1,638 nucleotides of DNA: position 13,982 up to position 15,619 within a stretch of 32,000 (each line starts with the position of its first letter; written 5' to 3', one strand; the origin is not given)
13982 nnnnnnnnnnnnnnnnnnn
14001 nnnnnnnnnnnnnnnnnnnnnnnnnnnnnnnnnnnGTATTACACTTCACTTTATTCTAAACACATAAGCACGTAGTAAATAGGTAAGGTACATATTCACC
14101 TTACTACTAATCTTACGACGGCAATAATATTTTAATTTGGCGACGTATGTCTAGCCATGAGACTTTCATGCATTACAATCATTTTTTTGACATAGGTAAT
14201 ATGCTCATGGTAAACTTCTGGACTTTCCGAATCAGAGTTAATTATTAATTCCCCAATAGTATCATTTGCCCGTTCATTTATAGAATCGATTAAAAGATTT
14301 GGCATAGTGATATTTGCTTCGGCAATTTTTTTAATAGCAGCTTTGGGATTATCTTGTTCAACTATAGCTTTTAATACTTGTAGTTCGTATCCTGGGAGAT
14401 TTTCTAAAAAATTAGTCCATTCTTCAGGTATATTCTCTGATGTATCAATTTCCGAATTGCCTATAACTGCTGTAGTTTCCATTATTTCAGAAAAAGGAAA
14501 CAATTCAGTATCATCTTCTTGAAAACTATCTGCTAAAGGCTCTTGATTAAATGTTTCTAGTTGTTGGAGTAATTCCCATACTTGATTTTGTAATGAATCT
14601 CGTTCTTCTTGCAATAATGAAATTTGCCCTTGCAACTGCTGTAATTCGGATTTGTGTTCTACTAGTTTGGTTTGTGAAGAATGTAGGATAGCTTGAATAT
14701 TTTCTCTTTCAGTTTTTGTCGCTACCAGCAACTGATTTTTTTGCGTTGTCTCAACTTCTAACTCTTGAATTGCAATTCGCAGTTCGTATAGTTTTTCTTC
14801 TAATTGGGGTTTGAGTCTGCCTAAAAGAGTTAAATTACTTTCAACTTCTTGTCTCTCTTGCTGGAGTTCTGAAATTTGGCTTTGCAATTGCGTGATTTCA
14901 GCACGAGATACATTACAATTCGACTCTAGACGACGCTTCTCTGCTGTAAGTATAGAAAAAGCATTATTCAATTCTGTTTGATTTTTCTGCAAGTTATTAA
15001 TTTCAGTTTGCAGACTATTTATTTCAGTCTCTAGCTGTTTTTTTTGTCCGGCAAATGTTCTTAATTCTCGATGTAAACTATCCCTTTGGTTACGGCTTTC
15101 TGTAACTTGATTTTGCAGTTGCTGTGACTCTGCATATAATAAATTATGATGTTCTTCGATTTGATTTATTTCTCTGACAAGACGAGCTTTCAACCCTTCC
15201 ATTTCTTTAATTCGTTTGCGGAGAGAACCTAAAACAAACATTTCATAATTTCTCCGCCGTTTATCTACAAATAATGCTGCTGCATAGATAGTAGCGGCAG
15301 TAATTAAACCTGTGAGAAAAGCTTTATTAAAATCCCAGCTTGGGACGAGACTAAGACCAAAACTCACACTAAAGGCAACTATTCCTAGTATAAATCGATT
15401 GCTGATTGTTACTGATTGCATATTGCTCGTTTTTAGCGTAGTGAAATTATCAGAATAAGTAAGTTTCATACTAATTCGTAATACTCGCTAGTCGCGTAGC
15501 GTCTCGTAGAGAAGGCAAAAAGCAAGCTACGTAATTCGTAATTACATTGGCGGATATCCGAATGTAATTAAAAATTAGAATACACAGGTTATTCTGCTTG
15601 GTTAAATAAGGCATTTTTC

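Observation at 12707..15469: Helicase-less, membrane-tethered TerB-C plus DUF2791 (BrxD-like) ATPase pair: candidate new variant of a Shango/TerB-type conflict system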

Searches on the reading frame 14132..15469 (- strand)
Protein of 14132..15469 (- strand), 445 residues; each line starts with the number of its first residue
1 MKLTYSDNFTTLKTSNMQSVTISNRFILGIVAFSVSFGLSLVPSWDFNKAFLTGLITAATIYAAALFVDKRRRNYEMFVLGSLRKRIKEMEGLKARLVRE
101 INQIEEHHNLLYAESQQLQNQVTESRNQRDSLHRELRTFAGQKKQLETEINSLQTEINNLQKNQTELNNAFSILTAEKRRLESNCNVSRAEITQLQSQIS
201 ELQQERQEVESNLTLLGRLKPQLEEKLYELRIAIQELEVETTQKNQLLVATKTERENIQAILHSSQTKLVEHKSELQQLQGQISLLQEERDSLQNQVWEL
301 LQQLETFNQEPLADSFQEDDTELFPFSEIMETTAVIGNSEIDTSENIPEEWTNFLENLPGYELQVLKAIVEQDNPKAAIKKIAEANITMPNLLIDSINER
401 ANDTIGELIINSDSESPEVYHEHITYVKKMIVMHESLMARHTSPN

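Call 3: search_protein_families(library=pfam, proteins=[window:14132-15469:-], max_evalue=1)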
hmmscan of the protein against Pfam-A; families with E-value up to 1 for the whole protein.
window:14132-15469:- (445 aa): 41 families (the best 25 are shown)
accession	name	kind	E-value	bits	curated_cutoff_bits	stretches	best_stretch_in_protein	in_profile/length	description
PF15615.11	TerB_C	-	2.2e-17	64.1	26.3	1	271-426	12-146/148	TerB-C domain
PF13863.11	DUF4200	-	1.3e-06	29.1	29.7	2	70-169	4-101/119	Domain of unknown function (DUF4200)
PF10473.14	CENP-F_leu_zip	-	1.1e-05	26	34.5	2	173-248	35-110/140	Leucine-rich repeats of kinetochore protein Cenp-F/LEK1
PF16888.10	YwqH-like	-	3e-05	24.7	33.7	2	115-161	76-122/123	YwqH-like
PF13851.11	GAS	-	0.00014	21.7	32.3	2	87-193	28-137/200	Growth-arrest specific micro-tubule binding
PF07888.16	CALCOCO1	-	0.00021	20.7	36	1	106-303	42-235/496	Calcium binding and coiled-coil domain (CALCOCO1) like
PF24319.2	DUF7491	-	0.00031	21.4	30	2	81-132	38-89/90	Coiled-coil region of unknown function (DUF7491)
PF08614.16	ATG16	-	0.00064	20.4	33.7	1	82-240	5-173/200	Autophagy protein 16 (ATG16)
PF00038.26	Filament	-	0.00073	19.7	40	1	88-306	43-256/313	Intermediate filament protein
PF02090.21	SPAM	-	0.00094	19.6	35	1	257-310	2-55/142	Salmonella surface presentation of antigen gene type M protein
PF09789.14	CC149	-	0.00094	19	30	1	132-305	14-180/316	Coiled-coil domain-containing protein 149-A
PF25764.1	KIF21A_4th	-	0.0012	19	33.1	1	183-259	54-138/183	KIF21A-like domain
PF12325.13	TMF_TATA_bd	-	0.0014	19.1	29.1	2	144-237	22-104/115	TATA element modulatory factor 1 TATA binding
PF13870.11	CCDC113_CCDC96_CC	-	0.0015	18.7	31.6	1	222-317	53-148/177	CCDC113/CCDC96, coiled-coil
PF07889.17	DUF1664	-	0.0027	18.2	34.6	1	82-155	49-122/124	Protein of unknown function (DUF1664)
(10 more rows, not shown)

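Call 4: search_protein_families(library=padloc, proteins=[window:14132-15469:-], max_evalue=1)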
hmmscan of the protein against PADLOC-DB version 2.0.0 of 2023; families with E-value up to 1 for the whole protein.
window:14132-15469:- (445 aa): 31 families (the best 25 are shown)
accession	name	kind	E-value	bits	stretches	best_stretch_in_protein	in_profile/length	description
PDLC03958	SngA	-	4.6e-16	57.5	1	86-430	263-526/528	-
PDLC00580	JetC3|JetC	-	1.8e-09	34.5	1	79-331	243-488/1068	DUF3584 domain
PDLC00551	JetC2|JetC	-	4.2e-07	26.2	1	82-310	745-964/1365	DUF3584 domain; MukB-like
PDLC00582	JetC3|JetC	-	4.3e-07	26.1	1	69-303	356-584/1472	DUF3584 domain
PDLC00581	JetC3|JetC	-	5.2e-06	22.6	1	100-295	387-583/1473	DUF3584 domain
PDLC00006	DruC1|DruC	-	2.4e-05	21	2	90-224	163-293/626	Unknown function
PDLC00553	JetC2|JetC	-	3.8e-05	19.8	1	82-309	749-980/1361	DUF3584 domain; MukB-like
PDLC00514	JetC1|JetC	-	4.8e-05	19.4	1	143-301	300-462/1117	DUF3584 domain; MukB-like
PDLC02756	PbeC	-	0.00011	19.3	1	82-299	211-423/643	PbeC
PDLC03863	LmuB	-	0.00047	17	2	123-222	337-440/610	-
PDLC00503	JetC1|JetC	-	0.00049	16.3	1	82-214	638-774/1146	DUF3584 domain; MukB-like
PDLC03865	LmuB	-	0.0014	14.9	1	97-321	542-776/1007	-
PDLC00512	JetC1|JetC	-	0.0018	14.4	2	178-323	629-773/1123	DUF3584 domain; MukB-like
PDLC00583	JetC3|JetC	-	0.002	14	1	100-308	266-471/1471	DUF3584 domain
PDLC00519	JetC1|JetC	-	0.0028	13.9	2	87-331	240-486/1097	DUF3584 domain; MukB-like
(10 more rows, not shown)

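Call 5: search_protein_families(library=ncbifam, proteins=[window:14132-15469:-], max_evalue=1)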
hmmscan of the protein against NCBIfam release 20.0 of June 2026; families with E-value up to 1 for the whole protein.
window:14132-15469:- (445 aa): 31 families (the best 25 are shown)
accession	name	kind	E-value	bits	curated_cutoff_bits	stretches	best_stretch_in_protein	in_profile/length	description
TIGR02169.1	SMC_prok_A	equivalog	1.9e-14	52.4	729.4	1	80-310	677-905/1165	chromosome segregation protein SMC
TIGR02168.1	SMC_prok_B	equivalog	4e-13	48.1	567.35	1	107-308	226-427/1181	chromosome segregation protein SMC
TIGR04523.1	Mplasa_alph_rch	subfamily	3e-11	42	270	1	85-316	328-552/745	helix-rich protein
NF045487.1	ASRP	equivalog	6.3e-09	35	300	2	80-216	144-268/593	archaea-specific SMC-related protein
NF045780.1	TrlF_fam_ATP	equivalog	3.4e-06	26.1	350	1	81-321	463-708/944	TrlF family AAA-like ATPase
NF041034.1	Rad50_Sulf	equivalog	9.4e-05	20.5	1000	1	84-305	446-673/872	DNA double-strand break repair ATPase Rad50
NF002572.0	PRK02224.1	equivalog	9.5e-05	20.9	1087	1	82-307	245-438/888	DNA double-strand break repair ATPase Rad50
NF038350.1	taxis_HmpF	equivalog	0.00013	20.5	200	2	80-203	203-325/553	pilus motility taxis protein HmpF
NF003034.1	PRK03918.1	equivalog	0.00014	19.9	700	1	83-304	336-565/878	DNA double-strand break repair ATPase Rad50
NF043058.1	T4SS_LegC2C7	subfamily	0.00041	19.4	350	3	82-144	214-276/348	LegC2/C7 family Dot/Icm T4SS effector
NF058533.1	antiphage_ProA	equivalog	0.00072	17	1500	1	85-358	813-1080/1903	anti-phage protein ProA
TIGR04211.1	SH3_and_anchor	equivalog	0.0021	17.7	65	2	82-183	63-160/198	TIGR04211 family SH3 domain-containing protein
NF041378.1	XopZ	subfamily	0.0042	15.1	1300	1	85-310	182-401/1292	XopZ family type III secretion system effector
NF033777.1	M_group_A_cterm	equivalog_domain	0.0088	15.7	400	1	102-208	33-140/218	M protein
NF041035.1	Rad50_Halo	equivalog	0.0098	14.3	1000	1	86-238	280-432/883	DNA double-strand break repair ATPase Rad50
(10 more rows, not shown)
